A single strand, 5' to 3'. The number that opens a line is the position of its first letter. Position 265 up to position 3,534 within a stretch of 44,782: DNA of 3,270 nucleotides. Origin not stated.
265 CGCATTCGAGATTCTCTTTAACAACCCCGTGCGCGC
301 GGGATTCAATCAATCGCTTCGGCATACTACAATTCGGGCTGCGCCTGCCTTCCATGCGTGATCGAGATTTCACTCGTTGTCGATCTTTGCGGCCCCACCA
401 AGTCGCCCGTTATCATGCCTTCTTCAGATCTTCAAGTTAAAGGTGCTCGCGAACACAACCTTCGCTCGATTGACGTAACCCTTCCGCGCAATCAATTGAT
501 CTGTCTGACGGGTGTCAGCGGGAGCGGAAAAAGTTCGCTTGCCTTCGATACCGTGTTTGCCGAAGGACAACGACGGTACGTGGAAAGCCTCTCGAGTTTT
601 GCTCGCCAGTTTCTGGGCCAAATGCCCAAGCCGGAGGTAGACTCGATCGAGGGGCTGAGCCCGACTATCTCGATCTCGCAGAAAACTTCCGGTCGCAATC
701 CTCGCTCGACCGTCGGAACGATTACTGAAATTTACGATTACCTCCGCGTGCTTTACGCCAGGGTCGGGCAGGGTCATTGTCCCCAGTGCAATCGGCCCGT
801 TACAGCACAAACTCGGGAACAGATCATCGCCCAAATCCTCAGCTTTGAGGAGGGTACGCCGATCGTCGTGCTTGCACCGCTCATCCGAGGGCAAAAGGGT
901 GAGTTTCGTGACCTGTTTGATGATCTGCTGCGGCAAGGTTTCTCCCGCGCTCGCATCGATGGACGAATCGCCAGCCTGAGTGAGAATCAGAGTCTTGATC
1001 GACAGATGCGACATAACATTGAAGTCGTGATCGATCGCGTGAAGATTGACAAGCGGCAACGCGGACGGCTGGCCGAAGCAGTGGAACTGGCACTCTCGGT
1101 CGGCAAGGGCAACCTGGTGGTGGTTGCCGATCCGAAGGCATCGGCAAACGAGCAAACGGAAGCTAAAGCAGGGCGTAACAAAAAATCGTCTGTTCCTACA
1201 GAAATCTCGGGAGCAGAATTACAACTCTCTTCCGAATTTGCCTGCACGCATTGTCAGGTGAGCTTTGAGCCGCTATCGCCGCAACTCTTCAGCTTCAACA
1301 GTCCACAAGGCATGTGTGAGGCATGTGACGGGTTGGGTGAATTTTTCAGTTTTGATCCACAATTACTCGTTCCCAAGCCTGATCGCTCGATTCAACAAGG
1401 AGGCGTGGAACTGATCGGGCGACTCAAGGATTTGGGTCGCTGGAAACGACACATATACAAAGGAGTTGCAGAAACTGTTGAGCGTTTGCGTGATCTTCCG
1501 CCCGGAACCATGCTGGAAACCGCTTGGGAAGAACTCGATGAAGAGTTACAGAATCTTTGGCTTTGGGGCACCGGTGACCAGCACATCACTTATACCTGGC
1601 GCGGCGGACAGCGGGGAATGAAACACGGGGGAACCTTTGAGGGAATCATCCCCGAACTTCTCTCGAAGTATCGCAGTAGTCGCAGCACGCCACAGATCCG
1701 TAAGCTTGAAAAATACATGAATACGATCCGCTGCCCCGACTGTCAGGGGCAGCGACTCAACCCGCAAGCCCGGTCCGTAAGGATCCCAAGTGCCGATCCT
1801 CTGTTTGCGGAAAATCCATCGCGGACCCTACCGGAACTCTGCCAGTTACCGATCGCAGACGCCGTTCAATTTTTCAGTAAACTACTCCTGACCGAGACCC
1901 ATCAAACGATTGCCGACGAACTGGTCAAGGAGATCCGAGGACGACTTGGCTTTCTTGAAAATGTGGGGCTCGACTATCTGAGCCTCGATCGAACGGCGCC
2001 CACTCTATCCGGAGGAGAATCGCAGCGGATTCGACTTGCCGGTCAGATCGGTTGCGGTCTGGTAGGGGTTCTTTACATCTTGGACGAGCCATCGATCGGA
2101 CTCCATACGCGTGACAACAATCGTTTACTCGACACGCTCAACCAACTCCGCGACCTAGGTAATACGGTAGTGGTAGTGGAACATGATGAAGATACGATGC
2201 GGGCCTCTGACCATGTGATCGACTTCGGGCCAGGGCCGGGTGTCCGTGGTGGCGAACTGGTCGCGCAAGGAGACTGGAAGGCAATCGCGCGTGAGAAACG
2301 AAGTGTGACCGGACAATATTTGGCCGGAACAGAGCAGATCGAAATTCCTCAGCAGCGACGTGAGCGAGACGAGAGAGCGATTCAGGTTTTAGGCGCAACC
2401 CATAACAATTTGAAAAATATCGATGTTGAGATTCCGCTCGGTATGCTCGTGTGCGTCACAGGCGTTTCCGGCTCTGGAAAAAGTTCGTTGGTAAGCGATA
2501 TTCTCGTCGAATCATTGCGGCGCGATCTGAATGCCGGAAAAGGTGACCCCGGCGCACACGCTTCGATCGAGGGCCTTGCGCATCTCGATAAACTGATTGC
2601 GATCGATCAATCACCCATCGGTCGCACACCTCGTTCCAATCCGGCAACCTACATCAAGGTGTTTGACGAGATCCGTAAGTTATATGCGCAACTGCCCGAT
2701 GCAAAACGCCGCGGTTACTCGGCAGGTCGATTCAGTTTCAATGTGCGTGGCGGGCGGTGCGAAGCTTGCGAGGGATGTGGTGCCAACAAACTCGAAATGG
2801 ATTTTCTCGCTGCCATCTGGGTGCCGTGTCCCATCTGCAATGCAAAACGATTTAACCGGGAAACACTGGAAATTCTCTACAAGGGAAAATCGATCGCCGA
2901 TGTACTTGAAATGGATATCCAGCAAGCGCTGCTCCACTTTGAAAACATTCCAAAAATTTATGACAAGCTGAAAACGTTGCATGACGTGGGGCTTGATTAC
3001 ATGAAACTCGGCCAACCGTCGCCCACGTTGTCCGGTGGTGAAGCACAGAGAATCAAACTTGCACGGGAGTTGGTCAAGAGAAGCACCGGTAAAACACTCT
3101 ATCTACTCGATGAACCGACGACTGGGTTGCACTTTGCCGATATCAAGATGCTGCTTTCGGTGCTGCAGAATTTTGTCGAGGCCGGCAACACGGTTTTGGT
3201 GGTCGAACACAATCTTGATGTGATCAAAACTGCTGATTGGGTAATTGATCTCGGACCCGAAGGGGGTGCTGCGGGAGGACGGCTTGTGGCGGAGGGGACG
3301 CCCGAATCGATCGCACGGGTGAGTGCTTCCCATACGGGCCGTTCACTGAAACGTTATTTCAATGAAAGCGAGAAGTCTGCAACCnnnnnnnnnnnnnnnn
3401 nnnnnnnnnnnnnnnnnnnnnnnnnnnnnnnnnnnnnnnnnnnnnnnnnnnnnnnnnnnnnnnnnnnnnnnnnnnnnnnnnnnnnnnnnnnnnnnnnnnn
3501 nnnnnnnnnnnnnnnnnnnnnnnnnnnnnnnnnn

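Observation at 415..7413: Covalent UvrA-UvrA tandem: two complete, diverged UvrA units (four ABC ATPase sites) in one 2332-aa chain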

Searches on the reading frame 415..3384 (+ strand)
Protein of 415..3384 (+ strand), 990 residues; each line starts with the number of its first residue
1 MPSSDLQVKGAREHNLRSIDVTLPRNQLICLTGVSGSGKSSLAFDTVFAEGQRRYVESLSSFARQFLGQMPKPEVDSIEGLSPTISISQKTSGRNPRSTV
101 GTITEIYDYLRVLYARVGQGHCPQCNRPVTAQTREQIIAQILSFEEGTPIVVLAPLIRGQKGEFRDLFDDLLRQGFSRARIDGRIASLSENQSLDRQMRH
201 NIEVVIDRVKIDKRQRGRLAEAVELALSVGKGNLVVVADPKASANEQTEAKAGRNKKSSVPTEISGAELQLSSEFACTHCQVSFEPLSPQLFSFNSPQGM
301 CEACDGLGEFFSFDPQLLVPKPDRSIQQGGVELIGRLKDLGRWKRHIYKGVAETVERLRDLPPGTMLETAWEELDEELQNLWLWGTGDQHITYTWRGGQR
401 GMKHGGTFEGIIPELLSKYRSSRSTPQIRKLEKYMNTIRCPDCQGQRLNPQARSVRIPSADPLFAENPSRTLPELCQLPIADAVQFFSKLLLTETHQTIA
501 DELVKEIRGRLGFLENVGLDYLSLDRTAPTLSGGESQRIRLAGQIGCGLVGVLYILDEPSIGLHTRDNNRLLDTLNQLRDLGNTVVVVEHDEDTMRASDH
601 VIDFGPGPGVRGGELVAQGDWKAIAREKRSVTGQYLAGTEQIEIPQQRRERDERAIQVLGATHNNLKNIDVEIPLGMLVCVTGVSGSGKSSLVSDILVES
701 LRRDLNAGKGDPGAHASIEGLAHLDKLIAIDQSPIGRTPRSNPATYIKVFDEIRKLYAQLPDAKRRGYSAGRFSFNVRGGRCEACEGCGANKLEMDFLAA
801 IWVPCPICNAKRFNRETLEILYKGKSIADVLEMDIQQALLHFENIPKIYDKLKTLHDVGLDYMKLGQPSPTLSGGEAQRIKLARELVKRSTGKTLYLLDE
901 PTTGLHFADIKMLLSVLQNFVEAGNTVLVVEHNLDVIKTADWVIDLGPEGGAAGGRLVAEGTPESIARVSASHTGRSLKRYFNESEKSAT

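Call 6: search_protein_families(library=ncbifam, proteins=[window:415-3384:+], max_evalue=0.01)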
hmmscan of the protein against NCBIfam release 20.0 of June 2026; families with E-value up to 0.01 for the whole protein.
window:415-3384:+ (990 aa): 182 families (the best 25 are shown)
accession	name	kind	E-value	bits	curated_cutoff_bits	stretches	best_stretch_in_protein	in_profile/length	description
NF001503.0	PRK00349.1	equivalog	0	1358.7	1147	1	4-982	4-941/943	excinuclease ABC subunit UvrA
TIGR00630.1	uvra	equivalog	0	1319.5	729.8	1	6-967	2-924/924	excinuclease ABC subunit UvrA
NF001885.0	PRK00635.1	equivalog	1.6e-215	718.5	3054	1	1-986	1-923/1809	excinuclease ABC subunit A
TIGR03608.1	L_ocin_972_ABC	subfamily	3.1e-36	124.8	254.85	2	845-946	109-206/206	putative bacteriocin export ABC transporter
NF040873.1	AztA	equivalog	6.7e-35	120.4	220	3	855-945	104-190/191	zinc ABC transporter ATP-binding protein AztA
TIGR02857.1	CydD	equivalog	2.9e-33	115.6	435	3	863-946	450-529/529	thiol reductant ABC exporter subunit CydD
TIGR02673.1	FtsE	equivalog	2.1e-32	112.5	264.85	3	853-940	120-203/214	cell division ATP-binding protein FtsE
TIGR04521.1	ECF_ATPase_2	equivalog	2.3e-32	112.2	330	3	513-640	127-248/279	energy-coupling factor transporter ATPase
NF010068.0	PRK13548.1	equivalog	2.6e-30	105.4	261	2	855-966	122-230/261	heme ABC transporter ATP-binding protein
TIGR03873.1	F420-0_ABC_ATP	hypoth_equivalog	7.6e-28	97.5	372.4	2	869-966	135-224/256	putative F420-0 ABC transporter ATP-binding protein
TIGR04520.1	ECF_ATPase_1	equivalog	2e-25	89.7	315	2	514-632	121-231/269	energy-coupling factor transporter ATPase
TIGR01166.1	cbiO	subfamily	6.9e-25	87.6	211.8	2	514-593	112-188/190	cobalt ABC transporter, ATP-binding protein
TIGR00972.1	3a0107s01c2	equivalog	7.1e-25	87.8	343.2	2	481-639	99-246/248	phosphate ABC transporter ATP-binding protein PstB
TIGR02868.1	CydC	equivalog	8.4e-25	87.4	329.05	2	863-934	463-530/530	thiol reductant ABC exporter subunit CydC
NF053840.1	MnTportMntADein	equivalog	1.3e-24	87.1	400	2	870-966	132-219/240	manganese ABC transporter ATP-binding protein MntA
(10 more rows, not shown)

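Call 37: search_solved_structures(query=window:415-3384:+, max_evalue=1e-20)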
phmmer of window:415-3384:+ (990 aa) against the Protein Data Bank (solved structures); distinct sequences matched with E-value up to 1e-20: 11.
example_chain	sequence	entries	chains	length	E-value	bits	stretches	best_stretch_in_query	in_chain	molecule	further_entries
9gxk_A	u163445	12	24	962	0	1113.3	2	264-981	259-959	UvrABC system protein A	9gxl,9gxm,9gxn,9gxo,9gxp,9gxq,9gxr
9gxw_A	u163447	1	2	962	0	1110.6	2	264-981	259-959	UvrABC system protein A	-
9gxu_A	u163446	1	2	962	0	1110.5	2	264-981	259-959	UvrABC system protein A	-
3zqj_A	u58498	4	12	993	0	1088.8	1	6-981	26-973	UVRABC SYSTEM PROTEIN A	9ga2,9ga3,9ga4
9ga5_A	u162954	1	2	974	0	1088.1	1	6-978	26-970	UvrABC system protein A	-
2r6f_A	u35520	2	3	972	0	1047.7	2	265-982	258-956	Excinuclease ABC subunit A | Excinuclease ABC, A subunit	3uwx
3pih_A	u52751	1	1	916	8.7e-297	990.6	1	5-980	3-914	UvrABC system protein A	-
3ux8_A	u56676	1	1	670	3.2e-263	879.5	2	472-982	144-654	Excinuclease ABC, A subunit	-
6n9l_A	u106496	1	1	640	3.8e-249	832.9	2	472-980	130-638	UvrABC system protein A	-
2vf7_A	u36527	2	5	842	9.6e-189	633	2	291-978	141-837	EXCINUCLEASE ABC, SUBUNIT A. | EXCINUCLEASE ABC SUBUNIT A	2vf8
7sh1_A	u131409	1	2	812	1.6e-131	443.6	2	407-982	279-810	Excinuclease ABC subunit UvrA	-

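Call 40: search_protein_representatives(protein=window:415-3384:+)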
Query: 990 residues. Proteins with E-value up to 0.001 (for the whole library): 71260; up to 1e-10: 34811; up to 1e-30: 12748. The best 150 are listed.
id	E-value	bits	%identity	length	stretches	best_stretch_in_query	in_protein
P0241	0.0e+00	2435.6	59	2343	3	3-986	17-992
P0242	0.0e+00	2377.7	59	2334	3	2-981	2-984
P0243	0.0e+00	1915.6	58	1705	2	4-986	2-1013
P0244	0.0e+00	1823.3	53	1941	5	4-983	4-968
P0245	0.0e+00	1799.3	52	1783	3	3-982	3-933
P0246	0.0e+00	1765.0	48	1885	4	279-984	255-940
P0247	0.0e+00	1757.0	49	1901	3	5-983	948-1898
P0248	0.0e+00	1749.7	49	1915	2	6-982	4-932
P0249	0.0e+00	1739.2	47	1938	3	4-984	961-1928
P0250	0.0e+00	1708.7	50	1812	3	8-984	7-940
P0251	0.0e+00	1674.0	46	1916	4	272-984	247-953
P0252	0.0e+00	1624.9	47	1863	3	5-979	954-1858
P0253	0.0e+00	1620.0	47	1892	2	6-976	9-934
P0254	0.0e+00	1616.2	61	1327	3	466-979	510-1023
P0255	0.0e+00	1614.3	48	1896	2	5-979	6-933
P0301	0.0e+00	1270.5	45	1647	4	287-980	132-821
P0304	0.0e+00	1252.0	41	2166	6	717-968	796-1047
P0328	0.0e+00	1181.2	38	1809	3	4-978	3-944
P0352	0.0e+00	1089.3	54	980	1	6-986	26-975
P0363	0.0e+00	1057.7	54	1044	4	448-984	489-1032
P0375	0.0e+00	1023.1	55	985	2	651-984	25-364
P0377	0.0e+00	1020.4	54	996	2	494-982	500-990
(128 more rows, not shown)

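Call 41: list_cluster_members(proteins=[P0241, P0242, P0244, P0245, P0246, P0247, P0248, P0249, P0250, P0252])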
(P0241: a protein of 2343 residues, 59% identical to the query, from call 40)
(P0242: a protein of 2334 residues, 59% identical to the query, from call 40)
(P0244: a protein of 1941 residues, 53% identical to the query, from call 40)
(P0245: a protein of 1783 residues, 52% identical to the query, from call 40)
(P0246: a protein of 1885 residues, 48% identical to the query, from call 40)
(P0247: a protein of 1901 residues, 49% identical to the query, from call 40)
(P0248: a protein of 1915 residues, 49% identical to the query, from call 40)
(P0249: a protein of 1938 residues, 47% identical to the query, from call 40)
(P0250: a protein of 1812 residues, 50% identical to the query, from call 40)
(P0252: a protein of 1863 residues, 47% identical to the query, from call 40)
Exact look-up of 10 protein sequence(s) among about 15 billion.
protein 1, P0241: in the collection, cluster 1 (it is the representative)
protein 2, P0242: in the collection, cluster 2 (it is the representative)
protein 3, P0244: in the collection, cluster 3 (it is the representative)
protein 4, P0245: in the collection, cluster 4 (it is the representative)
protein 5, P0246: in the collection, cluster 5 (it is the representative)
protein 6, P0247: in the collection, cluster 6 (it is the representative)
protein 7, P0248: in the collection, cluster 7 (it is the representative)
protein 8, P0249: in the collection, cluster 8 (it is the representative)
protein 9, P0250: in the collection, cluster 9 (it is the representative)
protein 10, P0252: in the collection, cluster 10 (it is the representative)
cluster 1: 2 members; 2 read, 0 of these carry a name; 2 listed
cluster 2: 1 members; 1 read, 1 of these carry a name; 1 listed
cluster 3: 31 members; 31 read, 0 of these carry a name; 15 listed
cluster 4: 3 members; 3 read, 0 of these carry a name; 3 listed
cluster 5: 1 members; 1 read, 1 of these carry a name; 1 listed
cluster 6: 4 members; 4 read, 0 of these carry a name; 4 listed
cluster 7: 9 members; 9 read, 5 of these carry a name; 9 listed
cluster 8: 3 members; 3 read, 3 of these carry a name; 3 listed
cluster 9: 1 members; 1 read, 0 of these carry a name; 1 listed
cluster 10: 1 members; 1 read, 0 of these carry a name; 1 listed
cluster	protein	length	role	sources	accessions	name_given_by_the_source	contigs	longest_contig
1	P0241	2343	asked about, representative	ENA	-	-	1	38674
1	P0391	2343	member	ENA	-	-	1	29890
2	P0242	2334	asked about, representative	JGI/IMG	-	excinuclease ABC subunit A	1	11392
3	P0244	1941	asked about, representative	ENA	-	-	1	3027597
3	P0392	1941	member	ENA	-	-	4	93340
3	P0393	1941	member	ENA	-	-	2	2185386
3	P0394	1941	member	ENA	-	-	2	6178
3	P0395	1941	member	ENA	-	-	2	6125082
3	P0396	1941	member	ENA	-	-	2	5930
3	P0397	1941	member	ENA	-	-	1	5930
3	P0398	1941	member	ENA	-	-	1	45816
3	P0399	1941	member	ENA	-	-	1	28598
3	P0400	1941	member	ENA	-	-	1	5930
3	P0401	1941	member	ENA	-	-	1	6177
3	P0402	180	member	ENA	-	-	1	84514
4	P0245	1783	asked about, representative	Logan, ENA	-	-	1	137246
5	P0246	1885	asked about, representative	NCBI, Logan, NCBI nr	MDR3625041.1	MAG: excinuclease ABC subunit UvrA [Chlamydiales bacterium] | excinuclease ABC subunit UvrA [Chlamydiales bacterium]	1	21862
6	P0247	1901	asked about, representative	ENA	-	-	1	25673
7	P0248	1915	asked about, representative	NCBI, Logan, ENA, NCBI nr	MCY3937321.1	MAG: excinuclease ABC subunit UvrA [Chloroflexi bacterium] | excinuclease ABC subunit UvrA [Chloroflexota bacterium]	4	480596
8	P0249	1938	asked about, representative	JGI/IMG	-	excinuclease ABC subunit A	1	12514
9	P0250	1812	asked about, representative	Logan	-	-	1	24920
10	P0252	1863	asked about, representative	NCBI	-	-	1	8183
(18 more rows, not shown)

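Call 45: search_protein_families(library=pfam, proteins=[window:415-3384:+], max_evalue=1e-10)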
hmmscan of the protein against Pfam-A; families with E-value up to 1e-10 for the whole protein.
window:415-3384:+ (990 aa): 3 families
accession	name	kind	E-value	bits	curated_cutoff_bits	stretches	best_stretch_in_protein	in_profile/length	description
PF17760.6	UvrA_inter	-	3.7e-36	123.8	23.3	1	132-237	1-106/109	UvrA interaction domain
PF00005.33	ABC_tran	-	7.7e-20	72.3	25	0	848-903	85-137/137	ABC transporter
PF17755.6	UvrA_DNA-bind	-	9e-18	65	23.2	1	314-432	1-109/110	UvrA DNA-binding domain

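Call 46: list_cluster_members(proteins=[P0352, P0377, P0363, P0375, P0086, P0103, P0018, P0328, P0301, P0304])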
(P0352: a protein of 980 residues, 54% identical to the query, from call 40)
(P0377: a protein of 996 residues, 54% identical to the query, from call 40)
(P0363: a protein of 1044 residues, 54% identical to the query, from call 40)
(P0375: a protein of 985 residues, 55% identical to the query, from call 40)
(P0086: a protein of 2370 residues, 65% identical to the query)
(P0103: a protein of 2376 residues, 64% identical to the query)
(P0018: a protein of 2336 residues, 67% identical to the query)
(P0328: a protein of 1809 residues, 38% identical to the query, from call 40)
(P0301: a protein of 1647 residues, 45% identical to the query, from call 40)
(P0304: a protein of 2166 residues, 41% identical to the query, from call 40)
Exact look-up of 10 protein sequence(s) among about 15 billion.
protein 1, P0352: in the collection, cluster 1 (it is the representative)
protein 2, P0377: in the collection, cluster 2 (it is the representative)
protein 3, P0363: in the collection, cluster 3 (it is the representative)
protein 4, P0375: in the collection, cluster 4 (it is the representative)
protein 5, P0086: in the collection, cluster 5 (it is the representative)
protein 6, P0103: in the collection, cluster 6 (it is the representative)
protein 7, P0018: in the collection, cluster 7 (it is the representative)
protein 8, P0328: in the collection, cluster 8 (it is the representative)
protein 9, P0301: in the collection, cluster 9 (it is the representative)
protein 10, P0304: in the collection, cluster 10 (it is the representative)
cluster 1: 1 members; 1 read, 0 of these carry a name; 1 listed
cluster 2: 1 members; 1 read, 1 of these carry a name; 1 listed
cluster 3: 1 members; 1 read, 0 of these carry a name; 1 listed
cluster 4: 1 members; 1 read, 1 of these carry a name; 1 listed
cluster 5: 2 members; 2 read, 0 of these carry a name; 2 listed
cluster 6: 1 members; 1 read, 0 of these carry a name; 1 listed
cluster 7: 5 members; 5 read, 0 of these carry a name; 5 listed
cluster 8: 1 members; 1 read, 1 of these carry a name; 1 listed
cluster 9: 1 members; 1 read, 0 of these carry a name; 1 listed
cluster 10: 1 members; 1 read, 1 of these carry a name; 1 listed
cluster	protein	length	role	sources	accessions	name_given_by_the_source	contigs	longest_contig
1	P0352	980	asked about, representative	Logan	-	-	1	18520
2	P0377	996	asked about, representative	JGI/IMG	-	excinuclease ABC subunit A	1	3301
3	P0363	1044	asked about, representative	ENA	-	-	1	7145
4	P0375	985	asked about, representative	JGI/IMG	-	excinuclease ABC subunit A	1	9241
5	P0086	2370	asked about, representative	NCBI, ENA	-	-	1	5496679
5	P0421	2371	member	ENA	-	-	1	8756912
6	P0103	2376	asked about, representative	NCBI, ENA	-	-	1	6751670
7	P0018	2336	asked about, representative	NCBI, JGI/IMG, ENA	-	-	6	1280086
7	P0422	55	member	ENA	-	-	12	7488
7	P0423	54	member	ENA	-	-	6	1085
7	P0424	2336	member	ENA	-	-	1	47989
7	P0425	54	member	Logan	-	-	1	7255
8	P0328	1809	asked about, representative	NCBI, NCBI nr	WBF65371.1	MAG: excinuclease ABC subunit UvrA [Candidatus Kinetoplastibacterium crithidii]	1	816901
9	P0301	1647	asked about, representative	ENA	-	-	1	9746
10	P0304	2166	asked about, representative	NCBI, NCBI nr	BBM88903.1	excinuclease ABC subunit A [Spirochaetota bacterium]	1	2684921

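Call 57: find_encoding_contigs(protein=P0244, flank=6000, max_places=3)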
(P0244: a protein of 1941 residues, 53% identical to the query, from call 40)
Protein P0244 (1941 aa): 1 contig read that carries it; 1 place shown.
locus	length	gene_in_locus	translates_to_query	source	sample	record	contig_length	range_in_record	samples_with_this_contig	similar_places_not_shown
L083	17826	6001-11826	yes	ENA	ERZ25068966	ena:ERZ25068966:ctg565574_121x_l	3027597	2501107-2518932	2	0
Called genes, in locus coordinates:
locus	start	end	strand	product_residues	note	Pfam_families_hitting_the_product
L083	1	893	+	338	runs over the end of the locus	PF00389:2-Hacid_dh, PF02826:2-Hacid_dh_C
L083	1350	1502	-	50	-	-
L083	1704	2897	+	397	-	PF00291:PALP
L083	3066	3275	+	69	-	-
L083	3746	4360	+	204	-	PF00514:Arm (faint), PF02985:HEAT (faint), PF13513:HEAT_EZ (faint), PF13646:HEAT_2, PF25786:HEAT_GCN1_C (faint), PF03130:HEAT_PBS (faint), PF12717:Cnd1 (faint), PF13646:HEAT_2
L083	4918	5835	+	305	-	PF00009:GTP_EFTU, PF03193:RsgA_GTPase (faint), PF10662:PduV-EutP (faint), PF01926:MMR_HSR1, PF02421:FeoB_N, PF04548:AIG1, PF02492:cobW (weak), PF07650:KH_2, +1 more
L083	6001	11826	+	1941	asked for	PF00005:ABC_tran (faint), PF01443:Viral_helicase1 (faint), PF01583:APS_kinase (faint), PF02463:SMC_N (faint), PF03193:RsgA_GTPase (faint), PF17760:UvrA_inter, PF17755:UvrA_DNA-bind, PF17760:UvrA_inter, +16 more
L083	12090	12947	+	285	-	PF00226:DnaJ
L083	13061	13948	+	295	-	PF02633:Creatininase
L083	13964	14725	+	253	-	PF05721:PhyH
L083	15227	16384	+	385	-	PF01266:DAO, PF13738:Pyr_redox_3 (faint), PF01593:Amino_oxidase (faint)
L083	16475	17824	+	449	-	PF04734:Ceramidase_alk (faint)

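Call 72: find_encoding_contigs(protein=P0352, flank=9000, max_places=2)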
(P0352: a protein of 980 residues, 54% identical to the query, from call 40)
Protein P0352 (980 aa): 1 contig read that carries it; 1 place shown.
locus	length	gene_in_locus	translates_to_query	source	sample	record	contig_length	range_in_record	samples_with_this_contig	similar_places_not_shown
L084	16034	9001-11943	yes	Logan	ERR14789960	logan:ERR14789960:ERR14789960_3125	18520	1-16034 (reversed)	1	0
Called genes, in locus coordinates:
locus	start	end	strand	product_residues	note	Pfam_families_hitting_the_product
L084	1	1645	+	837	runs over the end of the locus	PF01564:Spermine_synth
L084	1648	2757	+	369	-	PF02388:FemAB, PF13480:Acetyltransf_6, PF02388:FemAB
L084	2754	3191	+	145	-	PF02675:AdoMet_dc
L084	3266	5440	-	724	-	PF14742:GDE_N_bis, PF22422:MGH1-like_GH, PF06202:GDE_C (weak)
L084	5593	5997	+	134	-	-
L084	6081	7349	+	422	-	PF00069:Pkinase, PF07714:PK_Tyr_Ser-Thr, PF01636:APH (faint), PF06293:Kdo (weak), PF03109:ABC1 (weak)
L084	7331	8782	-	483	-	-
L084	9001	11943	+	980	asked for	PF02463:SMC_N (faint), PF03193:RsgA_GTPase (faint), PF13191:AAA_16 (faint), PF13476:AAA_23 (faint), PF13481:AAA_25 (faint), PF20703:nSTAND1 (faint), PF17760:UvrA_inter, PF17755:UvrA_DNA-bind, +6 more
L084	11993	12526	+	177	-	PF01475:FUR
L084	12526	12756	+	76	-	PF04023:FeoA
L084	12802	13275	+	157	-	-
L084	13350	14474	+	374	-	-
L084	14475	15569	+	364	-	PF01118:Semialdhyde_dh, PF02774:Semialdhyde_dhC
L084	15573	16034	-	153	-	?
